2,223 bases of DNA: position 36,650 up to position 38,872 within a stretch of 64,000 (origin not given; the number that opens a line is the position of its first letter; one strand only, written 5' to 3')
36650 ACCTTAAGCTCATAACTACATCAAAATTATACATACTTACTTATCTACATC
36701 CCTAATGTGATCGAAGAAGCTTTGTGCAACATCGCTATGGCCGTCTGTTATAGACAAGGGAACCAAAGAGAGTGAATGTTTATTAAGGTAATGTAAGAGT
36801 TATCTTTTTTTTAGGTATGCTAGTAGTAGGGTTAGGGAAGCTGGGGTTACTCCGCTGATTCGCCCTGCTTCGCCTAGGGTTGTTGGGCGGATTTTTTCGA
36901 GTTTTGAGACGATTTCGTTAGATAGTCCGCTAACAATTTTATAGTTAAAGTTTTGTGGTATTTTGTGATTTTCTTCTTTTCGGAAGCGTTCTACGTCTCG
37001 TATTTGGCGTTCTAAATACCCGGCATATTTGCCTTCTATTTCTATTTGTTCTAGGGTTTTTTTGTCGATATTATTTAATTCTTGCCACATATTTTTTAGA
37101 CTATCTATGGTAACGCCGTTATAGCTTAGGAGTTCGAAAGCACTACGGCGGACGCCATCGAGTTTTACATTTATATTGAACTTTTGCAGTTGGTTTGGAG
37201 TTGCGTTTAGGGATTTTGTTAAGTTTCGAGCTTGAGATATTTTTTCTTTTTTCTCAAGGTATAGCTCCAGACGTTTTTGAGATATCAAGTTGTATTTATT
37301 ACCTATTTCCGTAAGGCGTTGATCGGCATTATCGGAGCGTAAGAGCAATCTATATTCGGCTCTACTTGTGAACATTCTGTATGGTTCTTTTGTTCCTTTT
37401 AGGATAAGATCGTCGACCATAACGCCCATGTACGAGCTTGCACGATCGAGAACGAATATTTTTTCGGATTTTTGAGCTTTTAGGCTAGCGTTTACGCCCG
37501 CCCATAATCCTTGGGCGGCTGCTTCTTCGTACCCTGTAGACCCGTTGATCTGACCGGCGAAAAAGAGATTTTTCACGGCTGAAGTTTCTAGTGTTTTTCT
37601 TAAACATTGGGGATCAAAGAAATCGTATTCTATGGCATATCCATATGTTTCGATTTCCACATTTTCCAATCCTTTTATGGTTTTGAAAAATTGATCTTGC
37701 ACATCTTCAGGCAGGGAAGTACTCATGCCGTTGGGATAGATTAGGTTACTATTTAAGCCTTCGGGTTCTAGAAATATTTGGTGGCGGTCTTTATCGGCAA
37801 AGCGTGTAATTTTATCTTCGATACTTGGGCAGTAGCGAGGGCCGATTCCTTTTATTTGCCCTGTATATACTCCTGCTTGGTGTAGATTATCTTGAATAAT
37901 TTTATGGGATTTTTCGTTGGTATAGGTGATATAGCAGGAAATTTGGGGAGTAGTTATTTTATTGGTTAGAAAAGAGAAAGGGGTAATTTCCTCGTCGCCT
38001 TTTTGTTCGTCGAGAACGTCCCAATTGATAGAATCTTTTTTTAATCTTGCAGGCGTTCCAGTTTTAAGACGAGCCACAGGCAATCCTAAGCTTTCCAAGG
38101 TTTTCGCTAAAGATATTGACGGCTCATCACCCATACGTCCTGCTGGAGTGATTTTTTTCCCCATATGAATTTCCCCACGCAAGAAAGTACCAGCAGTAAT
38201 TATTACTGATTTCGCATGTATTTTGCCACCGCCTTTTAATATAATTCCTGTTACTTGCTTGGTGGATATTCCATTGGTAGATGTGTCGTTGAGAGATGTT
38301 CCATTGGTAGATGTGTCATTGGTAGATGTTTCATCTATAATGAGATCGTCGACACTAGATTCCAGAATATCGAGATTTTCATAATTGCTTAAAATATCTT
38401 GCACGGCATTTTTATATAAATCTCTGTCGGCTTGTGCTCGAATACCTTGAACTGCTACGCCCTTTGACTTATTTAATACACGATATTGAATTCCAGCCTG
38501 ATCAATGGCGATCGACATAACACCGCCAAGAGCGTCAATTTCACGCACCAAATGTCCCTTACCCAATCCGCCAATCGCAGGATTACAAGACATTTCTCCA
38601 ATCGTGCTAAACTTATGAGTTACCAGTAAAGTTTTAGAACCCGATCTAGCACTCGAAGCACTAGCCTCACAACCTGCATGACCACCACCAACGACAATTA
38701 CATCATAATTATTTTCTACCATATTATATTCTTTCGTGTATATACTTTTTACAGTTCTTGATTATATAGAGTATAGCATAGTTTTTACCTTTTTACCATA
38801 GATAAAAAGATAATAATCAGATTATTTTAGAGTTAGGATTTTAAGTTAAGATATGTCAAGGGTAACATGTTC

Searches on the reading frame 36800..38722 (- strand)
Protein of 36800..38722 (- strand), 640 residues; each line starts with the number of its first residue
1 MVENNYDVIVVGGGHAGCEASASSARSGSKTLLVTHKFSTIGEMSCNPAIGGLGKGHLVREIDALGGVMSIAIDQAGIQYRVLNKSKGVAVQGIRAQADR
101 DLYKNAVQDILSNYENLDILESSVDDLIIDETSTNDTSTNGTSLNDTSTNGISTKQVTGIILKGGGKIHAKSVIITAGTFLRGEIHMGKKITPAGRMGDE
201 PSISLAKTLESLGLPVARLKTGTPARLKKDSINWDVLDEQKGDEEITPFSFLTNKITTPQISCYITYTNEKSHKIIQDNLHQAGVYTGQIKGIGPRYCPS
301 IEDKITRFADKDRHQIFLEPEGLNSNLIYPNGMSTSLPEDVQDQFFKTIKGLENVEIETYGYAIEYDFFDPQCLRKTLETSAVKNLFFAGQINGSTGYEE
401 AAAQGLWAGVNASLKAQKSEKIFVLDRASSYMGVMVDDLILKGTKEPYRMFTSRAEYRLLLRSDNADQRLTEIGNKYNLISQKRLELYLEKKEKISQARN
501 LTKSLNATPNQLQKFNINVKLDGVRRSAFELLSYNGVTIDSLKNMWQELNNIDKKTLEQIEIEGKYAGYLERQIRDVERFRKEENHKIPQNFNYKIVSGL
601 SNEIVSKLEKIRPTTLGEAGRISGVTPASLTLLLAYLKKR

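Call 11: search_protein_families(library=pfam, proteins=[window:36800-38722:-])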
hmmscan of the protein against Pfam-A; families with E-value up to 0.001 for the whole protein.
window:36800-38722:- (640 aa): 5 families
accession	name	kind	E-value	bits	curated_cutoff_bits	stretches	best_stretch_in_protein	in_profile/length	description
PF01134.28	GIDA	-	2.9e-165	550.5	22.1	1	7-419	1-390/391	Glucose inhibited division protein A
PF13932.14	SAM_GIDA_C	-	2.7e-24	85.2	27.1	1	578-634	1-57/57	tRNA modifying enzyme MnmG/GidA C-terminal helical bundle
PF21680.2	GIDA_C_1st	-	5.1e-21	75.7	24.7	1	483-573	2-95/96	tRNA modifying enzyme MnmG/GidA C-terminal helical domain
PF12831.13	FAD_oxidored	-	5.3e-06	26.4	27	1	7-37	1-31/416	FAD dependent oxidoreductase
PF00890.30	FAD_binding_2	-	3e-05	23.8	20.4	1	7-42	1-36/414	FAD binding domain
